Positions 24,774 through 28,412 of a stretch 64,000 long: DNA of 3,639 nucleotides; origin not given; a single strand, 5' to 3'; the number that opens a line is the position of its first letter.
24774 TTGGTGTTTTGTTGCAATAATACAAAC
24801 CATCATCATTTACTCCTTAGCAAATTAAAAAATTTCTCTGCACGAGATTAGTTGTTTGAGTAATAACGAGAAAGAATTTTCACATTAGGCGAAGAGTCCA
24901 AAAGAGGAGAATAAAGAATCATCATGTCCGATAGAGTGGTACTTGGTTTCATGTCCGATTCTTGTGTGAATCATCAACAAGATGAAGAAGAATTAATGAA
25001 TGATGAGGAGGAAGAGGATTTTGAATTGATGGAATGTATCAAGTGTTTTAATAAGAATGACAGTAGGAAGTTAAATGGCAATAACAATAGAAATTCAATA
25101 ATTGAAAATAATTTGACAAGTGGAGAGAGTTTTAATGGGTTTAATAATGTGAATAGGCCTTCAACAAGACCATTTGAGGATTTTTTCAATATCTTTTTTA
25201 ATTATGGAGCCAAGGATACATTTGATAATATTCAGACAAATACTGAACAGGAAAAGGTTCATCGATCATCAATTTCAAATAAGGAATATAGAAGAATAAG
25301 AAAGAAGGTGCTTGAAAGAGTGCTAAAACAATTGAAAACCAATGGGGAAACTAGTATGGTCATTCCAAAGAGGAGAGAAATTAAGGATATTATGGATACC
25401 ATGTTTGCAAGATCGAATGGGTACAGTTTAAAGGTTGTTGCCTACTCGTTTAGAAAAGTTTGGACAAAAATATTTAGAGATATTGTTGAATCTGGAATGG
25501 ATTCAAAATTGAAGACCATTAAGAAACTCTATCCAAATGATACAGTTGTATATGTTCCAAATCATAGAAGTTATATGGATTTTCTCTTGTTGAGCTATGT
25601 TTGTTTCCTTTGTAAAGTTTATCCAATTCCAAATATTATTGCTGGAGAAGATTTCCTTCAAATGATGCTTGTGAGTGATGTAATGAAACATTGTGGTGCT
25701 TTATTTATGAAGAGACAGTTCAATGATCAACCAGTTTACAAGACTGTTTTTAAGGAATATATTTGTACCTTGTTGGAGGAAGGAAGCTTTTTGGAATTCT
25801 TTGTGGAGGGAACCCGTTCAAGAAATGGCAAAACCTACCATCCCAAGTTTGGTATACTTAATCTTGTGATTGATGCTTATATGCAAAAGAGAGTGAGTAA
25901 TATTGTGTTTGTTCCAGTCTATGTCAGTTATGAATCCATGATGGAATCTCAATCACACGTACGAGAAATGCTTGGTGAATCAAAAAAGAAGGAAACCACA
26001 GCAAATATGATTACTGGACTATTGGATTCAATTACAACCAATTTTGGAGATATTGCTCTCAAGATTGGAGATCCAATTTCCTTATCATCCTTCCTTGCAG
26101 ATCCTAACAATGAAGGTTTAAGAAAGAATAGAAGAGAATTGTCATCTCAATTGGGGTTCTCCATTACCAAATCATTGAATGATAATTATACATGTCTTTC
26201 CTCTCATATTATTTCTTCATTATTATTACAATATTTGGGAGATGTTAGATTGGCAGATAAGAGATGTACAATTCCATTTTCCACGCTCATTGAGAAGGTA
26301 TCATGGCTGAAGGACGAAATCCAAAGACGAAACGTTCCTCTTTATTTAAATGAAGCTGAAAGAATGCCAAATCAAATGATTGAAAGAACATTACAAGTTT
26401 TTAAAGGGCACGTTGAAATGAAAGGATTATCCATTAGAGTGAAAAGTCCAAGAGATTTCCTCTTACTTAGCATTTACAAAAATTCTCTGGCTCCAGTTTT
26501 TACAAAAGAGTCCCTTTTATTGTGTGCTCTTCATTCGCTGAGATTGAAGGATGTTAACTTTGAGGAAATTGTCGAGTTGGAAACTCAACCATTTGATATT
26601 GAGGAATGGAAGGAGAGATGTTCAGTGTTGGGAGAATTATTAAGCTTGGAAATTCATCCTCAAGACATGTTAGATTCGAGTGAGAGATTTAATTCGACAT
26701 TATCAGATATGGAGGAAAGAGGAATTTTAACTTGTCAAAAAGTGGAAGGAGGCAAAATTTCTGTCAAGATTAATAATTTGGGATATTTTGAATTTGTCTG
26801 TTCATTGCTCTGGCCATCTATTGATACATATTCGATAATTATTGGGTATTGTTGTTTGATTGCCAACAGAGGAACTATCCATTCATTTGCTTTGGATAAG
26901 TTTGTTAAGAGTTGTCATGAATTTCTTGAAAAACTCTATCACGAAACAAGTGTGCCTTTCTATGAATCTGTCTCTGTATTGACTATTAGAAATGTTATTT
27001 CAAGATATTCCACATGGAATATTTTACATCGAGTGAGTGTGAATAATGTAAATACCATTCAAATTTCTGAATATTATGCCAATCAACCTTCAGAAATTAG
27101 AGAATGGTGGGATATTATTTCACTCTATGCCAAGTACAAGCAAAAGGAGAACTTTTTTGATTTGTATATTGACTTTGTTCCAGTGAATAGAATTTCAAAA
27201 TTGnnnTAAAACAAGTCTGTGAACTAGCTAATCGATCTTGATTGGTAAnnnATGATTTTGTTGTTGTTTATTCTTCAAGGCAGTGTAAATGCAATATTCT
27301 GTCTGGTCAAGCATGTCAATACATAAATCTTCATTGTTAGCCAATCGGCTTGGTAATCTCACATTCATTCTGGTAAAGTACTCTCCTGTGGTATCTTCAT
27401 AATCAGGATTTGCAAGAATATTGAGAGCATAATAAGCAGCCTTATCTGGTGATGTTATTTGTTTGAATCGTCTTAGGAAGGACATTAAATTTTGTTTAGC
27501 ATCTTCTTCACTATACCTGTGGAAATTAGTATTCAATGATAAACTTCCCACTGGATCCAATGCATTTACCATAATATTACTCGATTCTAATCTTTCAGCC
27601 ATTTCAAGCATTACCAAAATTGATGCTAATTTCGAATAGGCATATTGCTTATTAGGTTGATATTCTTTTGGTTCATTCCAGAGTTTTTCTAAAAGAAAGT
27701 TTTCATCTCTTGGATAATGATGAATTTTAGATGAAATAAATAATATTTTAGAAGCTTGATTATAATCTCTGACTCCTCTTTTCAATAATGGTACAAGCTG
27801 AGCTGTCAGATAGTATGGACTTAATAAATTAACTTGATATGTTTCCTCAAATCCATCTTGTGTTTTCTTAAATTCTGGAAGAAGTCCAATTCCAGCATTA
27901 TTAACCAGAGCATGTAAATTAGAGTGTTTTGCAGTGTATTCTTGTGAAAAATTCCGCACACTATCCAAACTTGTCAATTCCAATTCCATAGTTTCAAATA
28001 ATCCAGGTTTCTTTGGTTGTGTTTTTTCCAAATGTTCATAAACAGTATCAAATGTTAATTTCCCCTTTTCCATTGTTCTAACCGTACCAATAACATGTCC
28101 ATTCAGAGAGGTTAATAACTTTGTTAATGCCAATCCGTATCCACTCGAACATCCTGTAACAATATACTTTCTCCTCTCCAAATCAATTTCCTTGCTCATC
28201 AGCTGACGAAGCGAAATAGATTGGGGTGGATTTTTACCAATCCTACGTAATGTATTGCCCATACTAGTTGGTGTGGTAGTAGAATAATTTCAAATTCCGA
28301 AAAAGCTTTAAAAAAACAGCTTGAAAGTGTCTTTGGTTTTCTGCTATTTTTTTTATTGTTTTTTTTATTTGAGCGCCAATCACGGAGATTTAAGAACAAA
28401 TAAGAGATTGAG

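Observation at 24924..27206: GNPAT-type DHAP acyltransferase ending in the canonical PTS1 tripeptide -SKL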

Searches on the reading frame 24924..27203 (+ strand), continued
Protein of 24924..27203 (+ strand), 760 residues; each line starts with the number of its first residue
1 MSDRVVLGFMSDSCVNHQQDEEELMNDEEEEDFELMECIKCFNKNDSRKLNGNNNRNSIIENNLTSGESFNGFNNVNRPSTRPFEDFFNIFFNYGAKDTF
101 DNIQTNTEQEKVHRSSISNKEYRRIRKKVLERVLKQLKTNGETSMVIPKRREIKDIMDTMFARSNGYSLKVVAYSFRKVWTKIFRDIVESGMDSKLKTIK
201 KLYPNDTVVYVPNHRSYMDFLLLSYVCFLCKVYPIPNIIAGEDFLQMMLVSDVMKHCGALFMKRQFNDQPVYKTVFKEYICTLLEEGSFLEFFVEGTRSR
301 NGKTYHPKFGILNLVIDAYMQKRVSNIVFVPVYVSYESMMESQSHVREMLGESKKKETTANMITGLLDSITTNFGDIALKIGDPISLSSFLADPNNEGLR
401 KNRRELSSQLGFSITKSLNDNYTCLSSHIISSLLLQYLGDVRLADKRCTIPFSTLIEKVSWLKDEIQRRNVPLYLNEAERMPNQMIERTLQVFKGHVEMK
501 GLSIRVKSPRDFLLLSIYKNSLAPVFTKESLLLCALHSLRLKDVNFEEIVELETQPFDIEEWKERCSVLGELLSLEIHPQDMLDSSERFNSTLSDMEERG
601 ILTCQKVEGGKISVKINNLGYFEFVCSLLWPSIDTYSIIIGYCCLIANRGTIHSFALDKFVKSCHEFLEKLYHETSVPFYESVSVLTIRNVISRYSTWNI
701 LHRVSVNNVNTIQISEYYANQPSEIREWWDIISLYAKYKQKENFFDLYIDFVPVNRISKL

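Call 24: find_encoding_contigs(protein=P0004, flank=8000, max_places=2)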
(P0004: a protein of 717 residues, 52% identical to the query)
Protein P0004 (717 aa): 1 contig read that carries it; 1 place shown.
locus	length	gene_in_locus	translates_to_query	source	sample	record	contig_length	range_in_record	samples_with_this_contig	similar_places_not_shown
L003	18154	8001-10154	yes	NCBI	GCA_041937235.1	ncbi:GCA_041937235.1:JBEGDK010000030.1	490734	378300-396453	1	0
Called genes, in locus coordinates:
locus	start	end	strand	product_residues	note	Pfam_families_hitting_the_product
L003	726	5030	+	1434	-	PF00270:DEAD (faint), PF01443:Viral_helicase1 (faint), PF13086:AAA_11, PF13245:AAA_19, PF13604:AAA_30 (weak), PF13087:AAA_12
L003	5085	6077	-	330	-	PF22547:2H-SAK (faint)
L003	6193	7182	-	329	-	-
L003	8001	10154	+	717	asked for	PF01553:Acyltransferase, PF19277:GPAT_C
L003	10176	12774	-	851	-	PF00069:Pkinase, PF07714:PK_Tyr_Ser-Thr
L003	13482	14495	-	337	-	PF00612:IQ (weak)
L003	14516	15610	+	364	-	PF01207:Dus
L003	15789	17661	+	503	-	PF00085:Thioredoxin, PF25390:WD40_RLD (weak), PF13540:RCC1_2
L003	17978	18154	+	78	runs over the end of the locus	PF05493:ATP_synt_H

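Call 35: list_cluster_members(proteins=[P0001])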
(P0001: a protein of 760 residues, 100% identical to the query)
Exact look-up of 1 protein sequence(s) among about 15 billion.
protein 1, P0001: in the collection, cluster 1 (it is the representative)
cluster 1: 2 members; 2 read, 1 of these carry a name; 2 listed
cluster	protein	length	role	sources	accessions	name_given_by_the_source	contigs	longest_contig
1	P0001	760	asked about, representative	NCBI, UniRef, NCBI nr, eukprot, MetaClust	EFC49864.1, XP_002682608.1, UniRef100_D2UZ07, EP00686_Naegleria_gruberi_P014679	glyceronephosphate O-acyltransferase [Naegleria gruberi] | Glyceronephosphate O-acyltransferase n=1 Tax=Naegleria gruberi TaxID=5762 ... | XP_002682608.1 glyceronephosphate O-acyltransferase [Naegleria gruberi strain NEG-M]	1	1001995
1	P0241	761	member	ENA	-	-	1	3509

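Call 52: predict_structure(alignment_id=A1)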
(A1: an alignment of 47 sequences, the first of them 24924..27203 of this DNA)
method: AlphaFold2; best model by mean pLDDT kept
length: 760 residues; sequences in the alignment: 47
mean_pLDDT: 83.2   pTM: 0.83
mean pLDDT of the five models: 83.2, 82.1, 82.0, 81.8, 80.0
residues with pLDDT >= 90: 455; 70-90: 166; 50-70: 39; < 50: 100
segments of 3 or more residues with pLDDT < 50: 1-77, 95-115
pLDDT, mean of each block of 10 residues (from residue 1): 28 29 39 42 37 31 33 44 62 50 43 56 90 91 72 93 85 85 88 90 93 85 88 87 82 87 89 94 93 73 75 94 96 94 93 83 82 93 96 94 93 94 96 96 86 98 96 91 96 95 96 97 95 97 88 95 97 93 96 97 94 96 97 98 91 86 97 95 96 96 91 93 94 94 91 62
secondary structure, 60 per line:
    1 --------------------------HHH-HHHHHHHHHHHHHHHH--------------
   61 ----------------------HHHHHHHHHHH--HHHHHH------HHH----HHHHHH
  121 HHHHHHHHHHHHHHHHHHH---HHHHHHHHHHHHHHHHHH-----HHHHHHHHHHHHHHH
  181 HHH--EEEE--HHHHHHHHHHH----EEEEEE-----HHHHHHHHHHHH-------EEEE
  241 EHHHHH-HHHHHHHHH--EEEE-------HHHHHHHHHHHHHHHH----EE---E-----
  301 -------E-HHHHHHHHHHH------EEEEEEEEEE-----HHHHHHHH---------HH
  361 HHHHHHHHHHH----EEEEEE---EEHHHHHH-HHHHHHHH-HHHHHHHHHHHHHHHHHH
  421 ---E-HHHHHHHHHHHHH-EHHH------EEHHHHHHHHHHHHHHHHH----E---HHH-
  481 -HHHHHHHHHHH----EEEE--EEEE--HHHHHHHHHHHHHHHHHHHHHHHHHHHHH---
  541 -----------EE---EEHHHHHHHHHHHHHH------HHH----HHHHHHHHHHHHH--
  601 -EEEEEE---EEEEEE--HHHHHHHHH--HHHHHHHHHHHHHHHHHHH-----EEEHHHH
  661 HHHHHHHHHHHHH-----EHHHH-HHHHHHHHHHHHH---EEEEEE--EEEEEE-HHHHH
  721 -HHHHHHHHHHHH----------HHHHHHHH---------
elements in order (helices of 4 or more, strands of 3 or more residues): H31-46 H83-93 H96-101 H115-139 H143-160 H166-183 E186-189 H192-202 E207-212 H218-229 E237-241 H242-246 H248-256 E259-262 H270-285 H310-320 E327-336 H342-349 H359-371 E376-381 H387-392 H394-401 H403-420 H426-438 H452-468 H482-492 E497-500 E503-506 H509-537 H559-572 H586-598 E602-607 E611-616 H619-627 H630-648 E654-656 H657-673 H680-683 H685-697 E701-706 E709-714 H716-720 H722-733 H744-751

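Call 54: fold_search(model_id=the predicted structure, library=pdb)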
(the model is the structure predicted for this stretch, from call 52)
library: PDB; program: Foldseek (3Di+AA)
matches with E <= 10: 536; with E <= 0.001: 3
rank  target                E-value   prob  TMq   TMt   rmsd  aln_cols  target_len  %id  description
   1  8e4y                  2.9e-31  1.00  0.65  0.76   9.6       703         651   19  Cryo-EM structure of human glycerol-3-phosphate acyltransferase 1 (GPAT1) in complex with 2-oxohexadecyl-CoA (released 2022-12-21)
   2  1k30                  1.3e-04  1.00  0.22  0.41  17.7       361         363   13  Crystal Structure Analysis of Squash (Cucurbita moschata) glycerol-3-phosphate (1)-acyltransferase (released 2001-10-31)
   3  1iuq                  1.9e-04  1.00  0.24  0.46  17.3       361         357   14  The 1.55 A Crystal Structure of Glycerol-3-Phosphate Acyltransferase (released 2003-10-07)
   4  8ia1_A                1.7e-03  1.00  0.25  0.48  16.2       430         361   12  plastidial glycerol-3-phosphate acyltransferases (GPAT) from the green alga Myrmecia incisa (released 2024-02-07)
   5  9sfa_B                1.3e-02  0.91  0.09  0.20  18.2       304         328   11  Cyclic nucleotide binding transcription factor Bd2879 - apo form (released 2025-10-22)
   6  7tjh_C                2.3e-02  0.12  0.08  0.10  27.8       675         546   10  S. cerevisiae ORC bound to 84 bp ARS1 DNA and Cdc6 (state 1) with flexible Orc6 N-terminal domain (released 2022-10-05)
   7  7cte_C                2.8e-02  0.12  0.08  0.10  31.7       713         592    9  Human Origin Recognition Complex, ORC2-5 (released 2021-01-06)
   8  7mca_A                4.1e-02  0.21  0.10  0.15  26.5       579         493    9  Structure of the S. cerevisiae origin recognition complex bound to the replication initiator Cdc6 and the ARS1 origin  (released 2021-06-02)
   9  7tjf_A                4.1e-02  0.20  0.11  0.15  26.4       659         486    9  S. cerevisiae ORC bound to 84 bp ARS1 DNA (released 2023-01-18)
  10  7jps_C                4.1e-02  0.08  0.07  0.08  32.7       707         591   11  ORC-DNA: Human Origin Recognition Complex (ORC) with DNA bound in the core (released 2020-09-09)
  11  8zp5_C                4.9e-02  0.11  0.09  0.11  30.0       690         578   10  Cryo-EM structure of origin recognition complex (Orc5 basic patch mutations) with ARS1 DNA bound (released 2025-04-16)
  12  9b15_A                5.6e-02  0.18  0.11  0.12  23.7       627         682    9  Superfamily 2 helicase Hel308 containing the beta-hairpin from DNA pol theta helicase-like domain (released 2025-03-19)
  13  9b15_B                5.9e-02  0.10  0.10  0.11  25.7       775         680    9  Superfamily 2 helicase Hel308 containing the beta-hairpin from DNA pol theta helicase-like domain (released 2025-03-19)
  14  2p6r_A                6.5e-02  0.12  0.11  0.11  25.2       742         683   10  Crystal structure of superfamily 2 helicase Hel308 in complex with unwound DNA (released 2007-06-12)
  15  9cpa_k                7.4e-02  0.11  0.10  0.11  23.8       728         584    9  Structure of a Mammalian DHX29-bound 43S Pre-initiation Complex (released 2025-07-23)
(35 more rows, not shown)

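Call 57: find_encoding_contigs(protein=P0003, flank=3000, max_places=2)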
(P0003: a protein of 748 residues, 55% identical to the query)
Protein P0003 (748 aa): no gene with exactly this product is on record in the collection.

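Call 58: find_encoding_contigs(protein=P0005, flank=3000, max_places=2)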
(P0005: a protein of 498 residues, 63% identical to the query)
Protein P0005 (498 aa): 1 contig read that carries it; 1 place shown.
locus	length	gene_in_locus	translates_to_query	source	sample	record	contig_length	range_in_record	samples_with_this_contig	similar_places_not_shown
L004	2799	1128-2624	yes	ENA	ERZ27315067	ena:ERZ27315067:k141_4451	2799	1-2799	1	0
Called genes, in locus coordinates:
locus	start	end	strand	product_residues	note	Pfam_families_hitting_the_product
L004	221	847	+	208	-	-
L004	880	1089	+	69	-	PF01553:Acyltransferase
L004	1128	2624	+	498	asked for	PF01553:Acyltransferase, PF19277:GPAT_C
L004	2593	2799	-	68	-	?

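Call 59: find_encoding_contigs(protein=P0241, flank=3000, max_places=2)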
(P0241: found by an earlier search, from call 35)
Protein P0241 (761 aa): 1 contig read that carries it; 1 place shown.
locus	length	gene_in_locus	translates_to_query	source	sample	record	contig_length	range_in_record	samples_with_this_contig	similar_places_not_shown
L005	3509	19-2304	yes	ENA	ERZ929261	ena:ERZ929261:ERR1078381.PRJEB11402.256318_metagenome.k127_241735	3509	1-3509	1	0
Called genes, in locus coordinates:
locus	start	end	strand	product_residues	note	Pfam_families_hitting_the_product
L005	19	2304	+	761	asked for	PF01553:Acyltransferase, PF19277:GPAT_C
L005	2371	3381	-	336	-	PF00106:adh_short, PF01370:Epimerase (weak), PF13561:adh_short_C2 (weak)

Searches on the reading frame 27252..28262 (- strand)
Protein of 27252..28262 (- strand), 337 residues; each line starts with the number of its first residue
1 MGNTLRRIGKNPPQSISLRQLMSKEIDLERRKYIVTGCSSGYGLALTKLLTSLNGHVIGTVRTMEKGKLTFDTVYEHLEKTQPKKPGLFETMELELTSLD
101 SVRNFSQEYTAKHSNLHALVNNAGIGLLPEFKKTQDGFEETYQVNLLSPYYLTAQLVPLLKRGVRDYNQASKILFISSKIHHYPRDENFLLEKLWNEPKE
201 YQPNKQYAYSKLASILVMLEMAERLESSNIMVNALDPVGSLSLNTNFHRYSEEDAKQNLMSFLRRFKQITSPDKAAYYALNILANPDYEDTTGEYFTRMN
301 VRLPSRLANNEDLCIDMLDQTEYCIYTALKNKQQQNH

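Call 3: search_protein_families(library=pfam, proteins=[window:27252-28262:-], max_evalue=0.01)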
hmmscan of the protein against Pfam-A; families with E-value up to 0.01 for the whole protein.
window:27252-28262:- (337 aa): 3 families
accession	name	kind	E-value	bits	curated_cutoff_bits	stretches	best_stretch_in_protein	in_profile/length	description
PF00106.31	adh_short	-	1.7e-19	70.5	26.6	1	34-185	4-143/195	short chain dehydrogenase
PF13561.12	adh_short_C2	-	6.8e-10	39.4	27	1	82-177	43-129/236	Enoyl-(Acyl carrier protein) reductase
PF01370.27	Epimerase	-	1.6e-05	24.9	20.9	1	34-241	2-176/240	NAD dependent epimerase/dehydratase family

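Call 16: search_solved_structures(query=window:27252-28262:-, max_evalue=0.00001)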
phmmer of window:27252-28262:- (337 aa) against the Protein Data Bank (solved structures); distinct sequences matched with E-value up to 0.00001: 14.
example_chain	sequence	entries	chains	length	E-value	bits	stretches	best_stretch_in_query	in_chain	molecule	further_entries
6rnw_A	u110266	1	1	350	2.4e-12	49.9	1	27-162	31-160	NADPH-protochlorophyllide oxidoreductase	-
6l1h_A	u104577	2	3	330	3.1e-12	49.5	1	29-162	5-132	NADPH-protochlorophyllide oxidoreductase | Thermosynechococcus elongatus protochlorophyllide oxidoreductase (POR)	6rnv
3rd5_A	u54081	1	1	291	9e-12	48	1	30-262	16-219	MYPAA.01249.C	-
6r46_A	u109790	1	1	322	9.9e-12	47.9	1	29-162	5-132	NADPH-protochlorophyllide oxidoreductase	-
2c07_A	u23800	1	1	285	2.1e-07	33.6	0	30-178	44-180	3-OXOACYL-(ACYL-CARRIER PROTEIN) REDUCTASE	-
6drr_A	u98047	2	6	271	4e-07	32.7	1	27-163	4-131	Short-chain dehydrogenase | Putative oxidoreductase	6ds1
9tl6_A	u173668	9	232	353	1e-06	31.4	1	27-168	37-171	Protochlorophyllide reductase B, chloroplastic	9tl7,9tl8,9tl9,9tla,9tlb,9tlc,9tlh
3rkr_A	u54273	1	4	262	1.2e-06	31.2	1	31-162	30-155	Short chain oxidoreductase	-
7jk9_A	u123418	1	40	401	1.2e-06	31.1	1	27-168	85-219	Protochlorophyllide reductase B, chloroplastic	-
8sy8_A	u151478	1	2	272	1.9e-06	30.5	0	24-155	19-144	4-formylbenzenesulfonate dehydrogenase TsaC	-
3g1t_A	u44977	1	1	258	2.5e-06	30.1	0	24-183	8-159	short chain dehydrogenase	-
3iah_A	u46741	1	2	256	2.5e-06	30.1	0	24-183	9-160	Short Chain Dehydrogenase yciK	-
3wxb_A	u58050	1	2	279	2.9e-06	29.9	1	27-166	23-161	Uncharacterized protein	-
3m1a_A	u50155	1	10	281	5.7e-06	28.9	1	31-161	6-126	Putative dehydrogenase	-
